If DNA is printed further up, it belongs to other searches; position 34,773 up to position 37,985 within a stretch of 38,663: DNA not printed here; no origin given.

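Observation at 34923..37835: Unusual roughly 970-aa domain fusion: cytoplasmic GT-A, external alkaline-phosphatase-like domain, C-terminal ~10-TM domain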

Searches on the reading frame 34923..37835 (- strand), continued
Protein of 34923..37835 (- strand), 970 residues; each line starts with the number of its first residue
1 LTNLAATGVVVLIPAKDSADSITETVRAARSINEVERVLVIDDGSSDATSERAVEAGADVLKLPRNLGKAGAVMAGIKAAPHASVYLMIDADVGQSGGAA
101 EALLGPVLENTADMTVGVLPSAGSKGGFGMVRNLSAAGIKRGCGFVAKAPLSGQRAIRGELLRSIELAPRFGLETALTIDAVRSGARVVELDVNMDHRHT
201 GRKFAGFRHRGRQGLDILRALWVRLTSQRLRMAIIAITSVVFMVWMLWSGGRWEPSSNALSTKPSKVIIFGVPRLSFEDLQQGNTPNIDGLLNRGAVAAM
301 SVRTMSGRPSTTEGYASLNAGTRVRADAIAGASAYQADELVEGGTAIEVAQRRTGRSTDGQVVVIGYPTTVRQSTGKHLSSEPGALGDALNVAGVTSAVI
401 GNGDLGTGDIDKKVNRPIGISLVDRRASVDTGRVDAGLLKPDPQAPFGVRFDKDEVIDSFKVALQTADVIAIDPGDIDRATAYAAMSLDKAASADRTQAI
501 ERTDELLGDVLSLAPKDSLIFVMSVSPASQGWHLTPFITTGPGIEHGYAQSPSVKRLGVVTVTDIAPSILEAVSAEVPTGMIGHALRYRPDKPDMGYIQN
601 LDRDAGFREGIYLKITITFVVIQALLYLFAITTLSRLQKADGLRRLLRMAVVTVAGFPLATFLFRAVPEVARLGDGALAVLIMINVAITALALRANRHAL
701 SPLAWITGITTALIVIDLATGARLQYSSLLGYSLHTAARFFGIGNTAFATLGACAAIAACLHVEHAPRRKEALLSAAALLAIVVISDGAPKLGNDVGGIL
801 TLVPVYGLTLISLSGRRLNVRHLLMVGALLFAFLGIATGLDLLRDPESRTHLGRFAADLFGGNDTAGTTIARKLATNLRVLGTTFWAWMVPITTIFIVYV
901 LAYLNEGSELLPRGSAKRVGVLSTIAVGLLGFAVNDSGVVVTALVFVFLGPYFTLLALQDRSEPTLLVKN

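Call 68: search_protein_families(library=ncbifam, proteins=[L002:8388-10004:+, L009:6173-8062:-, L009:5480-6169:-, L010:7998-8720:+, L084:12408-13265:-, L009:10271-11272:+], max_evalue=0.001)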
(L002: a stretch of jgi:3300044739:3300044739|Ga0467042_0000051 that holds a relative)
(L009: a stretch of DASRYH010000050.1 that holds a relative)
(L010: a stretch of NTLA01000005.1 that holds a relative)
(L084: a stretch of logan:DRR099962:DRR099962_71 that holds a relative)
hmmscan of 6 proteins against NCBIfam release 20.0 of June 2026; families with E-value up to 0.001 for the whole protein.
L002:8388-10004:+ (538 aa): 1 family
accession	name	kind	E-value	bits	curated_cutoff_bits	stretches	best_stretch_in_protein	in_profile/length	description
TIGR01695.1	murJ_mviN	equivalog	2.7e-59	201.2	235.55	1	15-517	2-493/506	murein biosynthesis integral membrane protein MurJ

L009:6173-8062:- (629 aa): 2 families
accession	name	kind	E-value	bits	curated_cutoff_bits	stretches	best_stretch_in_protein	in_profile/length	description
TIGR01695.1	murJ_mviN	equivalog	4.3e-85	286.3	235.55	1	96-611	1-504/506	murein biosynthesis integral membrane protein MurJ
TIGR00797.1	matE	subfamily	1.4e-09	37.3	147.4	1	370-543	35-200/396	MATE family efflux transporter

L009:5480-6169:- (229 aa): 14 families
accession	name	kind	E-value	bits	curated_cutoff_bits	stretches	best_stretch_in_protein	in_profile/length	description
TIGR04182.1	glyco_TIGR04182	equivalog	3.2e-27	95.7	325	1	2-197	1-196/293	S-layer glycoprotein N-glycosyltransferase AglJ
NF010496.0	PRK13915.1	equivalog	1.3e-18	67.2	262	1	2-177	32-226/307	glucosyl-3-phosphoglycerate synthase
NF058614.1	PPMAGASynPpgS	equivalog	2.8e-12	46.6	370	1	4-89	3-89/226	polyprenyl-phospho-N-acetylgalactosaminyl synthase PpgS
TIGR04283.1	glyco_like_mftF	equivalog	6e-11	42.4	182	1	3-86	1-82/221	TIGR04283 family arsenosugar biosynthesis glycosyltransferase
TIGR03965.1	mycofact_glyco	equivalog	1.6e-08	33.8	280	1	2-88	75-166/467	mycofactocin biosynthesis glycosyltransferase MftF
TIGR03937.1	PgaC_IcaA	equivalog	5.9e-08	32.1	422.3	1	2-87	46-136/407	poly-beta-1,6-N-acetyl-D-glucosamine synthase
TIGR03469.1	HpnB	hypoth_equivalog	6.2e-07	28.8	379.25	1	2-55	45-100/386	hopene-associated glycosyltransferase HpnB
NF041391.1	DPhHxTase_Halo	equivalog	3.4e-06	26.2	375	1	10-188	4-180/213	dolichyl-phosphate hexose transferase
NF041875.1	EPS_EpsD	equivalog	1e-05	25.1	370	1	26-87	27-90/325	exopolysaccharide biosynthesis glycosyltransferase EpsD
NF041865.1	EpsU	equivalog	8.2e-05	21.8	700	1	4-86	42-132/394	exopolysaccharide biosynthesis GT2 family glycosyltransferase EpsU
NF053846.1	glyco_with_XrtP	equivalog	0.00011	21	520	1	5-71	45-119/440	XrtP-associated glycosyltransferase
NF007986.1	PRK10714.1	equivalog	0.00013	21.1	529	1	3-89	8-103/316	undecaprenyl-phosphate 4-deoxy-4-formamido-L-arabinose transferase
NF047588.1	GlcsyltransPgfSStrep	equivalog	0.00035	19.9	500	1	1-89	1-98/308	glycosyltransferase PgfS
TIGR04242.1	nodulat_NodC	equivalog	0.00092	18.3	550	0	3-86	50-141/395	chitooligosaccharide synthase NodC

L010:7998-8720:+ (241 aa): 9 families
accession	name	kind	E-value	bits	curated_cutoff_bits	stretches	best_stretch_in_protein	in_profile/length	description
TIGR04182.1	glyco_TIGR04182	equivalog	1e-18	67.8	325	1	4-194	2-194/293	S-layer glycoprotein N-glycosyltransferase AglJ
NF010496.0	PRK13915.1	equivalog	1.2e-15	57.4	262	1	3-177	32-227/307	glucosyl-3-phosphoglycerate synthase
TIGR03469.1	HpnB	hypoth_equivalog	1.6e-09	37.2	379.25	1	3-108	45-166/386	hopene-associated glycosyltransferase HpnB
NF058614.1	PPMAGASynPpgS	equivalog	1.9e-09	37.3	370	1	5-104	3-103/226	polyprenyl-phospho-N-acetylgalactosaminyl synthase PpgS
TIGR04283.1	glyco_like_mftF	equivalog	8.9e-07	28.7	182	1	7-77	4-73/221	TIGR04283 family arsenosugar biosynthesis glycosyltransferase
TIGR03965.1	mycofact_glyco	equivalog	1.9e-06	27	280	1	3-74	75-152/467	mycofactocin biosynthesis glycosyltransferase MftF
NF041391.1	DPhHxTase_Halo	equivalog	1.3e-05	24.3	375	1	27-90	21-79/213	dolichyl-phosphate hexose transferase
TIGR03937.1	PgaC_IcaA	equivalog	9e-05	21.6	422.3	1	3-87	46-135/407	poly-beta-1,6-N-acetyl-D-glucosamine synthase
NF041875.1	EPS_EpsD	equivalog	0.0008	18.9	370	0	7-88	4-90/325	exopolysaccharide biosynthesis glycosyltransferase EpsD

L084:12408-13265:- (285 aa): 11 families
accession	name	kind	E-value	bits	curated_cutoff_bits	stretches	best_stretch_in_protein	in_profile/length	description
TIGR04182.1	glyco_TIGR04182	equivalog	8.6e-23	81.1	325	1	38-242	2-200/293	S-layer glycoprotein N-glycosyltransferase AglJ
NF010496.0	PRK13915.1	equivalog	6.8e-19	68.1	262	1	31-136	26-134/307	glucosyl-3-phosphoglycerate synthase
NF058614.1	PPMAGASynPpgS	equivalog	1.2e-12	47.7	370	1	38-109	2-71/226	polyprenyl-phospho-N-acetylgalactosaminyl synthase PpgS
TIGR03965.1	mycofact_glyco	equivalog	8.5e-11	41.4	280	1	27-108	65-152/467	mycofactocin biosynthesis glycosyltransferase MftF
TIGR04283.1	glyco_like_mftF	equivalog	2.6e-10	40.3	182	1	39-108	2-70/221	TIGR04283 family arsenosugar biosynthesis glycosyltransferase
TIGR03937.1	PgaC_IcaA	equivalog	1.8e-09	37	422.3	1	30-109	39-124/407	poly-beta-1,6-N-acetyl-D-glucosamine synthase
NF041865.1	EpsU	equivalog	1.6e-08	34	700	1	22-104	26-112/394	exopolysaccharide biosynthesis GT2 family glycosyltransferase EpsU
TIGR03469.1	HpnB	hypoth_equivalog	2.2e-07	30.2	379.25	1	32-149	40-166/386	hopene-associated glycosyltransferase HpnB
NF047683.1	TeichurnBiosyTuaG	equivalog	0.00013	21.7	400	1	33-128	3-96/252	teichuronic acid biosynthesis protein TuaG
NF053846.1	glyco_with_XrtP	equivalog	0.00016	20.5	520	1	39-86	44-91/440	XrtP-associated glycosyltransferase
NF041391.1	DPhHxTase_Halo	equivalog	0.00017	20.7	375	0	68-104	27-62/213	dolichyl-phosphate hexose transferase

L009:10271-11272:+ (333 aa): 0 families
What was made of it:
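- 37832..38663 (-): 3' part of the upstream murJ (MOP-family lipid II flippase). Its stop codon overlaps the start of the fusion gene. The gene runs off the end of the window and is 511 aa in sister contigs. The orthologue in L009 scores 286 bits against a cut-off of 235.55 (call 68).
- On MurJ (TIGR01695), for the upstream gene: The one in L002 scores 201, below the cut-off (call 68).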

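Call 70: find_encoding_contigs(protein=P0001, flank=10000, max_places=4)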
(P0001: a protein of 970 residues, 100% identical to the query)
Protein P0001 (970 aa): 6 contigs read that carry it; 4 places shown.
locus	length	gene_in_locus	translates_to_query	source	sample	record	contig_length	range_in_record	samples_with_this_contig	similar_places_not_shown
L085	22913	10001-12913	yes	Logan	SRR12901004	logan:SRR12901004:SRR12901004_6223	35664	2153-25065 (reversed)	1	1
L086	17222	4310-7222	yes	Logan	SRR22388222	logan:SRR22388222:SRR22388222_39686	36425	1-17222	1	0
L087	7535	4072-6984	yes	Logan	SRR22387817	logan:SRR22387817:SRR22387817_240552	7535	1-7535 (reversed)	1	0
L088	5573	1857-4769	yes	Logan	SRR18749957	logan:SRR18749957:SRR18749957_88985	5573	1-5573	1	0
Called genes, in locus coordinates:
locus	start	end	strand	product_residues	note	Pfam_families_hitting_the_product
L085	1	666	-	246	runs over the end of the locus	PF01479:S4, PF00849:PseudoU_synth_2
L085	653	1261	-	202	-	PF04079:SMC_ScpB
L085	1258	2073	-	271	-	PF02616:SMC_ScpA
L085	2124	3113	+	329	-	PF00579:tRNA-synt_1b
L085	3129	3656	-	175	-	-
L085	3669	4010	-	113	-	PF01258:zf-dskA_traR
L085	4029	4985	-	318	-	PF02899:Phage_int_SAM_1, PF00589:Phage_integrase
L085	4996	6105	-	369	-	PF05222:AlaDh_PNT_N, PF07992:Pyr_redox_2 (weak), PF01262:AlaDh_PNT_C, PF02826:2-Hacid_dh_C (weak)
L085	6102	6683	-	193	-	PF00293:NUDIX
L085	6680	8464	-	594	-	PF06418:CTP_synth_N, PF00117:GATase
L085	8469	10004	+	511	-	PF03023:MurJ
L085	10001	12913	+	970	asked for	PF00535:Glycos_transf_2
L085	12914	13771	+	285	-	-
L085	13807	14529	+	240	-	PF11716:MDMPI_N, PF07398:MDMPI_C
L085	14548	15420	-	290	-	PF12146:Hydrolase_4, PF00561:Abhydrolase_1, PF12697:Abhydrolase_6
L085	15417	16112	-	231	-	PF12146:Hydrolase_4 (faint)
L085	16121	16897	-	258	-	PF00106:adh_short, PF08659:KR (faint), PF13561:adh_short_C2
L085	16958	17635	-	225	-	PF00561:Abhydrolase_1, PF12146:Hydrolase_4, PF12697:Abhydrolase_6, PF00756:Esterase (weak), PF06821:Ser_hydrolase (faint), PF12695:Abhydrolase_5 (faint)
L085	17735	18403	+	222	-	PF00440:TetR_N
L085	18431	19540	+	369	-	PF11583:AurF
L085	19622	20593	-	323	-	PF01300:Sua5_yciO_yrdC, PF03481:Sua5_C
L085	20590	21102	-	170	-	PF00731:AIRC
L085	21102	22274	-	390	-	PF22660:RS_preATP-grasp-like, PF02786:CPSase_L_D2, PF02222:ATP-grasp, PF17769:PurK_C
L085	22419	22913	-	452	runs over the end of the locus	PF02771:Acyl-CoA_dh_N, PF02770:Acyl-CoA_dh_M, PF00441:Acyl-CoA_dh_1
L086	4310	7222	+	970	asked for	PF00535:Glycos_transf_2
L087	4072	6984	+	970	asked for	PF00535:Glycos_transf_2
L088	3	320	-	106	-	?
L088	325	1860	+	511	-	PF03023:MurJ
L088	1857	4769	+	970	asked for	PF00535:Glycos_transf_2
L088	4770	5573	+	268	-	?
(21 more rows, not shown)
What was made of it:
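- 37832..38663 (-): The full gene is seen in L085-L088 (call 70).
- Checked: It was found on contigs from four different sequencing runs (call 70).
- An identical 970-aa protein occurs on contigs from four separate runs (call 70).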

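Call 79: list_cluster_members(proteins=[P0002, P0003, P0126, P0129, P0232, P0121, P0172])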
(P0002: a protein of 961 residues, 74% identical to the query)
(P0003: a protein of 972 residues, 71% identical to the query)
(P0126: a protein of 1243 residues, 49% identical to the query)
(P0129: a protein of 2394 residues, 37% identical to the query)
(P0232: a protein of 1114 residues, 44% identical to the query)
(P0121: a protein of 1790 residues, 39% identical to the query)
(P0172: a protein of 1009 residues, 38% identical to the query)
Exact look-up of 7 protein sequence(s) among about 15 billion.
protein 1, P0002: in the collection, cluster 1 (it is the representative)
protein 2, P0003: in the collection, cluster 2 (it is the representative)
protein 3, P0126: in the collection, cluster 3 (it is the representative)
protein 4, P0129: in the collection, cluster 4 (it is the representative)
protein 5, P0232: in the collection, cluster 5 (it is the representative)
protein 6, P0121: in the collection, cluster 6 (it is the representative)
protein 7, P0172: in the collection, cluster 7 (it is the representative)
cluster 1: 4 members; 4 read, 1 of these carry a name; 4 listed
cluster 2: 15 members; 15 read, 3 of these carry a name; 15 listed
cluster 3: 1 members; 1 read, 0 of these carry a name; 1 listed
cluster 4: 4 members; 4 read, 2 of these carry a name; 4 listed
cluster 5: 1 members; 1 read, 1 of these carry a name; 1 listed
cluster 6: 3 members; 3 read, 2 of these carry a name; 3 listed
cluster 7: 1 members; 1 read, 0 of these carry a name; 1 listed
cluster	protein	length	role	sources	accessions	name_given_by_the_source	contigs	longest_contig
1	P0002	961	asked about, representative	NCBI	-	-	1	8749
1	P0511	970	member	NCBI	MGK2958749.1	MAG: glycosyltransferase [Acidimicrobiales bacterium]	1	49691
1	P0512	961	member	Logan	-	-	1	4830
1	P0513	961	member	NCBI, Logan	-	-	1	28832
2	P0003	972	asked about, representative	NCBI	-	-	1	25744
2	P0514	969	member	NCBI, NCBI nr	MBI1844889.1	MAG: glycosyltransferase [Actinobacteria bacterium] | glycosyltransferase [Actinomycetota bacterium]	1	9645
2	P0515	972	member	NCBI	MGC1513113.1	MAG: glycosyltransferase [Acidimicrobiales bacterium]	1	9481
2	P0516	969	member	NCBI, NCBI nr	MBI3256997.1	MAG: glycosyltransferase [Actinobacteria bacterium] | glycosyltransferase [Actinomycetota bacterium]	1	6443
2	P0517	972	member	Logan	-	-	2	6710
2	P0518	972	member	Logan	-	-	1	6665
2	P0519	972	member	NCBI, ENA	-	-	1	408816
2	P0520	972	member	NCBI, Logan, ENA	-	-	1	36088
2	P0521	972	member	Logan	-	-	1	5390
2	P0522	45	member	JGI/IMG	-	-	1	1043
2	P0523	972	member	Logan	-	-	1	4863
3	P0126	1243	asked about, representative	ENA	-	-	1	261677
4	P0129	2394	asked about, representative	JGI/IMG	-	putative peptidoglycan lipid II flippase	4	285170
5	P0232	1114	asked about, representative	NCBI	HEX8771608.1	MAG TPA: lipid II flippase MurJ, partial [Acidimicrobiales bacterium]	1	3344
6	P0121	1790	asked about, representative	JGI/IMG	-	hypothetical protein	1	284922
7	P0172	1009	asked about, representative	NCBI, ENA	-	-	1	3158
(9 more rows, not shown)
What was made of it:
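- The MurJ-containing four-part fusion is seen identically in independent JGI and Logan assemblies (call 79).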
